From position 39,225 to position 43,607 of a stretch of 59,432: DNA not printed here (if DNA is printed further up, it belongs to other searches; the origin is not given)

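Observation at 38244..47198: Three-gene outer-membrane module: SusD-less giant plug/barrel protein, 1360-aa orphan CTD protein and a PorV/FadL-like barrel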

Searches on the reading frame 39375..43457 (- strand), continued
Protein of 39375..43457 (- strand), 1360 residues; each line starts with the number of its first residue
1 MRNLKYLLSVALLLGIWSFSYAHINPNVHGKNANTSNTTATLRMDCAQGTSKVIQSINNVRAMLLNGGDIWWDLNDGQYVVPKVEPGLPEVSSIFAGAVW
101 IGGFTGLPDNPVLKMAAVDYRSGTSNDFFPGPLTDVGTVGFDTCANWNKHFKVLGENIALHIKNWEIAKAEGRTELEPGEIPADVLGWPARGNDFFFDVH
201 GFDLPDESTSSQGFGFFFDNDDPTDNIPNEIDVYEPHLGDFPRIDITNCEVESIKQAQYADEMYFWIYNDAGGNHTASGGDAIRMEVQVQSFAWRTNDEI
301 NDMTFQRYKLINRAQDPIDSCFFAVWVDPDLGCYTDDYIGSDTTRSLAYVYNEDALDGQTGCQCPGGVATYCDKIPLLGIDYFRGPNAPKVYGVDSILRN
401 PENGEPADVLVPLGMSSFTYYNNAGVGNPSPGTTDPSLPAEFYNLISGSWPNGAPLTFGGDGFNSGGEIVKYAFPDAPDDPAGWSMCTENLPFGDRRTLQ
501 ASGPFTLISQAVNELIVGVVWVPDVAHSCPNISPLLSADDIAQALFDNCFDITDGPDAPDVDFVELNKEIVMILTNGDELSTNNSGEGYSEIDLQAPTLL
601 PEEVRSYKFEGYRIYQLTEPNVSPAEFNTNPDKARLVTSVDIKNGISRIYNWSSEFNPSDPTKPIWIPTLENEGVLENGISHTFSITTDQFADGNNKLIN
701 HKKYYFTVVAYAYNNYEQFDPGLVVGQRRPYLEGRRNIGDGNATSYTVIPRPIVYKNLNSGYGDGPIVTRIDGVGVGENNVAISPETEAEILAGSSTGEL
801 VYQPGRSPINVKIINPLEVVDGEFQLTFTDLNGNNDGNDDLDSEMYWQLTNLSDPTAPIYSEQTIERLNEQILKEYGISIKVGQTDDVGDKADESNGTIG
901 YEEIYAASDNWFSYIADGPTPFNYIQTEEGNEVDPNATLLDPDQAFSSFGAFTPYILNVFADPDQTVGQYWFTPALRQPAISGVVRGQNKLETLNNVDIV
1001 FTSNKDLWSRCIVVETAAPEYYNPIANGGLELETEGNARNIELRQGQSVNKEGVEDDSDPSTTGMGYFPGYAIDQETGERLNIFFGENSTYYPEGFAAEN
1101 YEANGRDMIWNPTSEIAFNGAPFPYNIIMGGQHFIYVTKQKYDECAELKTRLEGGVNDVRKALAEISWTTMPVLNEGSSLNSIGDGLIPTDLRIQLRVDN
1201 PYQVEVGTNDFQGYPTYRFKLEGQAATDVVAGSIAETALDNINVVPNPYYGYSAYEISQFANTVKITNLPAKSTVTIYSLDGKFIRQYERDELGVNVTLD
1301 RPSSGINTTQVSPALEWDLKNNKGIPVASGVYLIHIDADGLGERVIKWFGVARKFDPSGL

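Call 75: find_encoding_contigs(protein=P0377, flank=8000, max_places=1)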
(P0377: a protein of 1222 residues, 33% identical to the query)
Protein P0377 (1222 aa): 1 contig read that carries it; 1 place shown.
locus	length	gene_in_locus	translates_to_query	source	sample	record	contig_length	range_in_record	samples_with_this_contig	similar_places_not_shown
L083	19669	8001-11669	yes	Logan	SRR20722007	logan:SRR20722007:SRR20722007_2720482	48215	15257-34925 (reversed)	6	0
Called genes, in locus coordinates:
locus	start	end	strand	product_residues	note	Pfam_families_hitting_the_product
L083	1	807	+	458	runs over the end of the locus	PF01225:Mur_ligase, PF08245:Mur_ligase_M, PF02875:Mur_ligase_C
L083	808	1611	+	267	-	-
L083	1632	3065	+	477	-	PF02491:SHS2_FTSA, PF06723:MreB_Mbl, PF00012:HSP70 (faint), PF11104:PilM_2 (weak), PF06277:EutA (weak), PF14450:FtsA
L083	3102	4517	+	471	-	PF00091:Tubulin, PF12327:FtsZ_C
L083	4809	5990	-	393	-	PF01408:GFO_IDH_MocA, PF02894:GFO_IDH_MocA_C, PF22725:GFO_IDH_MocA_C3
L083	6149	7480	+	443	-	PF18962:Por_Secre_tail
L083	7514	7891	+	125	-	-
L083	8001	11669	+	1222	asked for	-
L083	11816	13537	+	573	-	-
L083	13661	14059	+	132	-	-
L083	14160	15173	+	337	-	PF11288:DUF3089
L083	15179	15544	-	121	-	PF06993:DUF1304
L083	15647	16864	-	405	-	PF13742:tRNA_anti_2, PF02601:Exonuc_VII_L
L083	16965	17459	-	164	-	-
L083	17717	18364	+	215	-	PF05257:CHAP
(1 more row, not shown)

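Call 86: search_solved_structures(query=A1, max_evalue=5)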
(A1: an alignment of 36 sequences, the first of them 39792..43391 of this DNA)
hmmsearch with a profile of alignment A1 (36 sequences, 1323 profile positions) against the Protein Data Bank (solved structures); distinct sequences matched with E-value up to 5: 0.

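Call 89: find_homologous_proteins(query=L080:9860-14128:+)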
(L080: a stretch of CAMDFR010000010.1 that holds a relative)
Query L080:9860-14128:+ (1423 aa): 3212 proteins with E <= 0.001 among 8000 candidates; the best 120 are listed.
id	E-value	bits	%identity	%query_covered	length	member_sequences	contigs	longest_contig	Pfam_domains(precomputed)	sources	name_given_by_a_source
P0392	0.0e+0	3278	99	100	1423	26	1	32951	-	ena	-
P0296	0.0e+0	2872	85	100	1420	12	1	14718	-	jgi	jgi:hypothetical protein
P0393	0.0e+0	2013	63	100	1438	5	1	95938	-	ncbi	ncbi:MAG: hypothetical protein WCP57_10595 [Bacteroidota bacterium]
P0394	0.0e+0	1966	62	98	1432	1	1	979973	-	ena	-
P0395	0.0e+0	1947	60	99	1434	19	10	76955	-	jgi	jgi:hypothetical protein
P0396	0.0e+0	1932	60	100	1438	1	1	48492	-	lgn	-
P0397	0.0e+0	1914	60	100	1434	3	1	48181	-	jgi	jgi:hypothetical protein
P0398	0.0e+0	1868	59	100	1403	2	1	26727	-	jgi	-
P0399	0.0e+0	1630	54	99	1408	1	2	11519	-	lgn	-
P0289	0.0e+0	1415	49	99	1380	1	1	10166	-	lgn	-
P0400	0.0e+0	1398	48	100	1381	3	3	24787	-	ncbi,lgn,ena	-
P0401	0.0e+0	1397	48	99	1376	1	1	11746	-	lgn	-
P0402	0.0e+0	1361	47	99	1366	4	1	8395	-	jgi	jgi:hypothetical protein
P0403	0.0e+0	1349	47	100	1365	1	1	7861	-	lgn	-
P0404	0.0e+0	1342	47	100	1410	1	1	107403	-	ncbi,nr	ncbi:MAG: hypothetical protein HKN92_07780 [Chitinophagales bacterium]|nr:hypothetical protein [Chit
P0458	0.0e+0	1209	46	99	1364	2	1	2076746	-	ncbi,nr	ncbi:MAG: hypothetical protein KatS3mg031_1544 [Chitinophagales bacterium]|nr:MAG: hypothetical prot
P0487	0.0e+0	1147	43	100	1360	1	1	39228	-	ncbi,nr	ncbi:MAG: hypothetical protein EA412_06185 [Chitinophagaceae bacterium]|nr:MAG: hypothetical protein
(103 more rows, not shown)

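Call 90: find_encoding_contigs(protein=P0458, flank=7000, max_places=1)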
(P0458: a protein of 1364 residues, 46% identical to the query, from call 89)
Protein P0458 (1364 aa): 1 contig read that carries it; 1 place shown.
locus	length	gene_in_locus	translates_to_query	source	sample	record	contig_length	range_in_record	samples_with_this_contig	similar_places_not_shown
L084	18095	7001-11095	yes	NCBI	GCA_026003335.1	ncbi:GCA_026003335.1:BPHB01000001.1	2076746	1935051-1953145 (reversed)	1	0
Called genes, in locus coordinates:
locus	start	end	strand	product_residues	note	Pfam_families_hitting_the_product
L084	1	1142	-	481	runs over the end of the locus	PF00883:Peptidase_M17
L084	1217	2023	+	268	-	PF00398:RrnaAD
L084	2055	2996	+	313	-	PF00389:2-Hacid_dh, PF02826:2-Hacid_dh_C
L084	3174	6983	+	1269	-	PF13620:CarboxypepD_reg, PF13715:CarbopepD_reg_2, PF07715:Plug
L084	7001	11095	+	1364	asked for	-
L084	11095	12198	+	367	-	-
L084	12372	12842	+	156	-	PF03449:GreA_GreB_N, PF01272:GreA_GreB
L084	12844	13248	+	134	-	PF11969:DcpS_C, PF01230:HIT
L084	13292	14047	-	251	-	PF03328:HpcH_HpaI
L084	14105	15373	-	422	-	-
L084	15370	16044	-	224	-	PF02348:CTP_transf_3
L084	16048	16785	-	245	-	PF05575:V_cholerae_RfbT, PF05050:Methyltransf_21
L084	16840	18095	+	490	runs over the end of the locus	PF01943:Polysacc_synt, PF01554:MatE (weak)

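Call 91: find_encoding_contigs(protein=P0487, flank=7000, max_places=1)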
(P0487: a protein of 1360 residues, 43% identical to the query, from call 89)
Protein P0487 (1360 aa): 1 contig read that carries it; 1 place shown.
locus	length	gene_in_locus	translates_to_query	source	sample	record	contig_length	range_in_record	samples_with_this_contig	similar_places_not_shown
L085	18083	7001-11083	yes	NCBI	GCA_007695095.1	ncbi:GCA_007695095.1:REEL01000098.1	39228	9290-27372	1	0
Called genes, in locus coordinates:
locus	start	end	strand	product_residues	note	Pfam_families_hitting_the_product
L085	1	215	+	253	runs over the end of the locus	PF00398:RrnaAD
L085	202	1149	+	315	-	PF00389:2-Hacid_dh, PF02826:2-Hacid_dh_C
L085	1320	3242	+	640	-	PF13573:SprB, PF18962:Por_Secre_tail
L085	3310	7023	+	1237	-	PF13620:CarboxypepD_reg, PF13715:CarbopepD_reg_2, PF07715:Plug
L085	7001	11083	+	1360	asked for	-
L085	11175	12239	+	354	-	PF13557:Phenol_MetA_deg (faint)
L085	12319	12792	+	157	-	PF03449:GreA_GreB_N, PF01272:GreA_GreB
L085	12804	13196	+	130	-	PF11969:DcpS_C, PF01230:HIT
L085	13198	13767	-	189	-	PF02075:RuvC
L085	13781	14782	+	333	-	-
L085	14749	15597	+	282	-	PF11306:DUF3108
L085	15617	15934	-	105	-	PF00581:Rhodanese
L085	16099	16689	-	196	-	PF00578:AhpC-TSA, PF08534:Redoxin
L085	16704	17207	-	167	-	PF00578:AhpC-TSA, PF00085:Thioredoxin (weak), PF08534:Redoxin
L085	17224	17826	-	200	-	PF00255:GSHPx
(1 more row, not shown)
